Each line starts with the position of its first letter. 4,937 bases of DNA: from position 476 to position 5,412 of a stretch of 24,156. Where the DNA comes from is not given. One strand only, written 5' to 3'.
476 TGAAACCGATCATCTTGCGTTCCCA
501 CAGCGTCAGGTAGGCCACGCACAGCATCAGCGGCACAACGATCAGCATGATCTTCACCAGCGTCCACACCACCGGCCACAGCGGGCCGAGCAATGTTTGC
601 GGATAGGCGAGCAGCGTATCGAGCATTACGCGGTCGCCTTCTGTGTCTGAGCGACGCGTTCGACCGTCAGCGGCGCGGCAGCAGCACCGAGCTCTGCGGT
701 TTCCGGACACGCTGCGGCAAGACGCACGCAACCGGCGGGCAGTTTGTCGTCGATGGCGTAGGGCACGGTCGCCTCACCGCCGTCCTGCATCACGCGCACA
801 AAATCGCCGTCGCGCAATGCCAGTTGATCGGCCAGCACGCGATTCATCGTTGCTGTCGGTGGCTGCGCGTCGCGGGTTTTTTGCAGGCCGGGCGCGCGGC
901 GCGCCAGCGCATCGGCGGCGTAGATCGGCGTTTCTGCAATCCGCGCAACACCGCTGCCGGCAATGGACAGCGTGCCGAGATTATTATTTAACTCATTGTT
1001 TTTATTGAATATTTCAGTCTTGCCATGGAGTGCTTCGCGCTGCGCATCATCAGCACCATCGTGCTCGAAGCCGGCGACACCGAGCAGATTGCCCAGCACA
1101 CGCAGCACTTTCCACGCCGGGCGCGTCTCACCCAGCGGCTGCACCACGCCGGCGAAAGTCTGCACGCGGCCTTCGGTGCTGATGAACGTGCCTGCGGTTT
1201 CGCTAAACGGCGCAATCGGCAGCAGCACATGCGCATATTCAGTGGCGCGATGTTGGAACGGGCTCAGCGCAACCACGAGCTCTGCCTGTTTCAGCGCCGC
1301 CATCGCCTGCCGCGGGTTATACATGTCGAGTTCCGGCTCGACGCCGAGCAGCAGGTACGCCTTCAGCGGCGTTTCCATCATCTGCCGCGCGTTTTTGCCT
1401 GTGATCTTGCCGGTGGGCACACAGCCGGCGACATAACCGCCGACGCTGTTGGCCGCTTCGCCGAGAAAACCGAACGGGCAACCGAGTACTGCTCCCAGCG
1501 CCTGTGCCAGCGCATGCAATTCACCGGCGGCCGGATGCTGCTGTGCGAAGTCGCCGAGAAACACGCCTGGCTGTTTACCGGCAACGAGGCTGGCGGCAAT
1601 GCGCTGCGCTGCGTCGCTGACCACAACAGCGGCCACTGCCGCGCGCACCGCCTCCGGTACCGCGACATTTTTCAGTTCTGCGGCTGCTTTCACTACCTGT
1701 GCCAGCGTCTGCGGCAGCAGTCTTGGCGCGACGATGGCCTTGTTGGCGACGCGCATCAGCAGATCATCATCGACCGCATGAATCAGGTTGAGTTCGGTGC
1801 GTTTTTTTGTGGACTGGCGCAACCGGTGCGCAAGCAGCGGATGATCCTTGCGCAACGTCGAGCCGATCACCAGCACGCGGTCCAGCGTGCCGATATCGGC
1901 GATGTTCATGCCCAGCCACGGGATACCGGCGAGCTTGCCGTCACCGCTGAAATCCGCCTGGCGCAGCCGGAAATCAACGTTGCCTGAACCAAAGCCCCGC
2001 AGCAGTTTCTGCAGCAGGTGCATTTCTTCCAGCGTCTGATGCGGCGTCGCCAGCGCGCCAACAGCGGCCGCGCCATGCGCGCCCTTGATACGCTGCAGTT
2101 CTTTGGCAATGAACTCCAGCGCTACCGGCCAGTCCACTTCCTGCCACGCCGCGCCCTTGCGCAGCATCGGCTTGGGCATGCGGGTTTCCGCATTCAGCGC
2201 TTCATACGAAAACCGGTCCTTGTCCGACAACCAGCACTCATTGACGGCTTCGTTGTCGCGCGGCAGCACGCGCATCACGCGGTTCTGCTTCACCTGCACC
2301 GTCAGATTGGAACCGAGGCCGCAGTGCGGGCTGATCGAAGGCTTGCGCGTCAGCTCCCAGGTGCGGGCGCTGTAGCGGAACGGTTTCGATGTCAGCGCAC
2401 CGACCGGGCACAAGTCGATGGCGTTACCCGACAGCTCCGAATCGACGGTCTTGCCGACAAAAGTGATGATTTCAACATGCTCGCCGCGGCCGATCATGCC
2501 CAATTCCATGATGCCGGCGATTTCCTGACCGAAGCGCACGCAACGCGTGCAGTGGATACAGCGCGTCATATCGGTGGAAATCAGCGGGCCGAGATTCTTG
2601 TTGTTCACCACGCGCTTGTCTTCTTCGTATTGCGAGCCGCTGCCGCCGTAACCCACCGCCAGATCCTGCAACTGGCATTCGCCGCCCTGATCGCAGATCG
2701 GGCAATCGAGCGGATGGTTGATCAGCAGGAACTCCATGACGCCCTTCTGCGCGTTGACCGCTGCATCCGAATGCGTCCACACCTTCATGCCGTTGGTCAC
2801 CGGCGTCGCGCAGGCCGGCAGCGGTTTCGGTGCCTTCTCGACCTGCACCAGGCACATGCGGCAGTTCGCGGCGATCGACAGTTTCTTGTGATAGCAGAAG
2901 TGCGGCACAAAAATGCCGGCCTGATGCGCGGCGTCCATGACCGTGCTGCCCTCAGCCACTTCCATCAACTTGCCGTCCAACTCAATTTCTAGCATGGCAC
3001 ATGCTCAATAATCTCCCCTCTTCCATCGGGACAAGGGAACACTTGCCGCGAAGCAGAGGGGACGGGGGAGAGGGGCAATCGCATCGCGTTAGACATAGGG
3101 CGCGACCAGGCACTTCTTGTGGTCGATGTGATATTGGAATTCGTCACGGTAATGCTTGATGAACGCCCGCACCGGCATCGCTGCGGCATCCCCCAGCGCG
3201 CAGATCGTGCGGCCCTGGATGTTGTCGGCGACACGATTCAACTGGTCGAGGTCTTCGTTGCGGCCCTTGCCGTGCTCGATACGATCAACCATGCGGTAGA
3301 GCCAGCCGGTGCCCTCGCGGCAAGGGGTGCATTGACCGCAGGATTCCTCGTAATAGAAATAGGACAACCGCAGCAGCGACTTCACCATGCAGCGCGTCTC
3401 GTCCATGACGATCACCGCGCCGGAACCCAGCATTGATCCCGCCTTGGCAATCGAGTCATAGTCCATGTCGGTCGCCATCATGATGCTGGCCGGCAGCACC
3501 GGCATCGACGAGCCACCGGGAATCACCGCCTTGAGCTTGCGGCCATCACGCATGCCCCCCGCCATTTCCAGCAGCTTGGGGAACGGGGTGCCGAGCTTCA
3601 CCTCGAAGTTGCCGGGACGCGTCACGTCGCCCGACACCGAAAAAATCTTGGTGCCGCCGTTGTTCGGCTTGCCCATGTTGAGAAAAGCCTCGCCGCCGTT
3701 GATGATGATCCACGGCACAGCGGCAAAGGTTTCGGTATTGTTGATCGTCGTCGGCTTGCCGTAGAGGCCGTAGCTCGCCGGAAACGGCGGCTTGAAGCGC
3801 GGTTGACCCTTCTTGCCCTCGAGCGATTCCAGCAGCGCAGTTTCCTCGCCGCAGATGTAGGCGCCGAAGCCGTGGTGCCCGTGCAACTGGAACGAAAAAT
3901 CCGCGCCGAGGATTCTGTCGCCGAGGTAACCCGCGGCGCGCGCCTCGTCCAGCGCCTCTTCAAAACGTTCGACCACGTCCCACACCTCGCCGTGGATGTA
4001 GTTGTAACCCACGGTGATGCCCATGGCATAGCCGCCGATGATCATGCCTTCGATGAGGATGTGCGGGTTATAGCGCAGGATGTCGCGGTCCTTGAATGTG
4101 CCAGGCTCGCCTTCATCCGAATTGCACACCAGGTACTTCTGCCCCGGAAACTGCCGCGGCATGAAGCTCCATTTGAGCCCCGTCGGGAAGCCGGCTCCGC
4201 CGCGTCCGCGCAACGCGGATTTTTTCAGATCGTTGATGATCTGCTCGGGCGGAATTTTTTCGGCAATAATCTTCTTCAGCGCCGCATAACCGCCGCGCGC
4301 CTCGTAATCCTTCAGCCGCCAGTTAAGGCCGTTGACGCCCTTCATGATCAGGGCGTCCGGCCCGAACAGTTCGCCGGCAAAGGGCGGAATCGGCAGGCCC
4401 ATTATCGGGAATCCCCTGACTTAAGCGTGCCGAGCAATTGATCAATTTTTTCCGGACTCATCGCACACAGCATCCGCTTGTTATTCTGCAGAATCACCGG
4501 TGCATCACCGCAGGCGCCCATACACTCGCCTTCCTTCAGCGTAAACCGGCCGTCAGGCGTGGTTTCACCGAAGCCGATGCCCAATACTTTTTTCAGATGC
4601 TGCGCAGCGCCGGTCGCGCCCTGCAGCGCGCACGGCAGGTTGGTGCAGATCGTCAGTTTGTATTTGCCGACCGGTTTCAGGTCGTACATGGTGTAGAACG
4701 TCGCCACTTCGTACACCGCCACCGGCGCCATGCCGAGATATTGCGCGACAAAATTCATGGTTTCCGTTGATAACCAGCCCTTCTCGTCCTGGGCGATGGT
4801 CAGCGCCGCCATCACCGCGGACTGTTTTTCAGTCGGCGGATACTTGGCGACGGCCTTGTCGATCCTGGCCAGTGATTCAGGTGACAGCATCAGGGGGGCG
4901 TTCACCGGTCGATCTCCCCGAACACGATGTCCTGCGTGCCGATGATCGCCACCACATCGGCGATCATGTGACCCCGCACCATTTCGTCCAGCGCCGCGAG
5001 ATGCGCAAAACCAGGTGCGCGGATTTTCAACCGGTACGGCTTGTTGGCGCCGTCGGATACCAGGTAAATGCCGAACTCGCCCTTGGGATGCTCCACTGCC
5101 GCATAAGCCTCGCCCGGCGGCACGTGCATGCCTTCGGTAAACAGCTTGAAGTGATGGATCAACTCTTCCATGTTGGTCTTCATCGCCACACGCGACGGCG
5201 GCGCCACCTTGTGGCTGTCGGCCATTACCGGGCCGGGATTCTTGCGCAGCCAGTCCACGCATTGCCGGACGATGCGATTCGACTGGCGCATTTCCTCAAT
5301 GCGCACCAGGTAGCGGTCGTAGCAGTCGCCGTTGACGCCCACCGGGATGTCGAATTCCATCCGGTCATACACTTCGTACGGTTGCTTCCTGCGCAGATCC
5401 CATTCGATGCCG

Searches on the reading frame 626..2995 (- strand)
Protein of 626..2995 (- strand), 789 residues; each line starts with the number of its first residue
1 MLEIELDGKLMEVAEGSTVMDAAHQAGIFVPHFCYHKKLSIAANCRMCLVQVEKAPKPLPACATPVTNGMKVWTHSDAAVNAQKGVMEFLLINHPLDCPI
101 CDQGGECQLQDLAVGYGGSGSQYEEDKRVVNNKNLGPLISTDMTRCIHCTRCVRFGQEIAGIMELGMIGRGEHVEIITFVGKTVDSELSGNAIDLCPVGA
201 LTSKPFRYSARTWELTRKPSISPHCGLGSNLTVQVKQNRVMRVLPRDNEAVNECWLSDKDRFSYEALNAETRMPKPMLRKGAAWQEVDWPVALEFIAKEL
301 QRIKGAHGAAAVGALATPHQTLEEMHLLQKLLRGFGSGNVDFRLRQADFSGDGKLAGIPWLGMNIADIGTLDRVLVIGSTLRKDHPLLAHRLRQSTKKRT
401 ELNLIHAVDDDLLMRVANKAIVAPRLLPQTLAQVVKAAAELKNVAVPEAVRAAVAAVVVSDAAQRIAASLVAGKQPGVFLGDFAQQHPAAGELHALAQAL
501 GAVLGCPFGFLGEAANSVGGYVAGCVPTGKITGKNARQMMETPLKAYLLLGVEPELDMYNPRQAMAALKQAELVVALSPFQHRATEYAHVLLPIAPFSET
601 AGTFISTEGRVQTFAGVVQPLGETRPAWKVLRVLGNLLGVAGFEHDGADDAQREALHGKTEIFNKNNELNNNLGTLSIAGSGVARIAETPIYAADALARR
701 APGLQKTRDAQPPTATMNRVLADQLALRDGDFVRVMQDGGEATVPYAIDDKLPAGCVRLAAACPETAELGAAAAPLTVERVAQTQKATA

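Call 5: search_protein_families(library=pfam, proteins=[window:626-2995:-])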
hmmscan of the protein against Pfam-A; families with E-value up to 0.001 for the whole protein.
window:626-2995:- (789 aa): 7 families
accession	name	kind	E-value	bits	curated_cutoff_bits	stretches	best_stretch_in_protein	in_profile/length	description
PF00384.28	Molybdopterin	-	8.7e-45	153.7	24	1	272-635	1-351/353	Molybdopterin oxidoreductase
PF22117.2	Fer4_Nqo3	-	1.7e-33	115.1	27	1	136-202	1-67/67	NADH-quinone oxidoreductase subunit 3, ferredoxin-like domain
PF13510.11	Fer2_4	-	8e-20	71.1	22.8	1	1-76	3-81/82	2Fe-2S iron-sulfur cluster binding domain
PF10588.14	NADH-G_4Fe-4S_3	-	1.3e-16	60.3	27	1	83-117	1-35/40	NADH-ubiquinone oxidoreductase-G iron-sulfur binding region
PF22151.2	Fer4_NDSU1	-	6.6e-15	54.8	23.8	1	223-264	9-50/51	NADH-ubiquinone oxidoreductase NDSU1/NuoG-like, 4Fe-4S domain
PF00111.32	Fer2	-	8.8e-07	29.2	21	1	7-54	4-49/77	2Fe-2S iron-sulfur cluster binding domain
PF01568.27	Molydop_binding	-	1.6e-05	25.3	26.8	1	702-781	20-97/110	Molydopterin dinucleotide binding domain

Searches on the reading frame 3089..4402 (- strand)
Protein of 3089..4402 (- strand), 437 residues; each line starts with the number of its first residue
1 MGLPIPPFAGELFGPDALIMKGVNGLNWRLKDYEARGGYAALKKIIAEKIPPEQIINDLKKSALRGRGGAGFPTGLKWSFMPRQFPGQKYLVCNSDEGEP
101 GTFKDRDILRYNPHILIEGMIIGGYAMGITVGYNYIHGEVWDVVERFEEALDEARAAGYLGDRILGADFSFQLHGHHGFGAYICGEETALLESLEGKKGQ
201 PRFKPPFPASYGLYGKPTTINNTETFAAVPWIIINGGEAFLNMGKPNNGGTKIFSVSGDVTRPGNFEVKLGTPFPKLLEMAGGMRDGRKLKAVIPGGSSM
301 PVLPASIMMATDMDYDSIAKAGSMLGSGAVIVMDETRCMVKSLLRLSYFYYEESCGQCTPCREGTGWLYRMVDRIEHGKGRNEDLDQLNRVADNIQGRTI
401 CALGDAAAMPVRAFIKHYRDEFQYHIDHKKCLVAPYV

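Call 5: search_protein_families(library=pfam, proteins=[window:3089-4402:-])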
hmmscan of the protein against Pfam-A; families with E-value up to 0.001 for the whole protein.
window:3089-4402:- (437 aa): 4 families
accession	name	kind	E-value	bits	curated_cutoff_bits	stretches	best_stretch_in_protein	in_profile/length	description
PF01512.22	Complex1_51K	-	2.8e-43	147.8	31.2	1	60-230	2-149/150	Nuo51 FMN-binding domain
PF10589.14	NADH_4Fe-4S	-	8.8e-33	112.5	23.5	1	343-425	3-85/85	NADH-ubiquinone oxidoreductase-F iron-sulfur binding region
PF10531.15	SLBB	-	2.8e-12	46.7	27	1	254-302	2-54/55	SLBB domain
PF22461.2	SLBB_2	-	7e-09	36.1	27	1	252-314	1-66/79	SLBB domain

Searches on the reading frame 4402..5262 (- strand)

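Call 5: search_protein_families(library=pfam, proteins=[window:4402-5262:-])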
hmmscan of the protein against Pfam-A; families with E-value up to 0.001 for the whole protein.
window:4402-5262:- (286 aa): 1 family
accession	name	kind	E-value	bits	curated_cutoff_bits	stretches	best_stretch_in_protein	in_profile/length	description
PF01257.25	2Fe-2S_thioredx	-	4.4e-49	166.5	24.8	1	134-280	1-144/145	Thioredoxin-like [2Fe-2S] ferredoxin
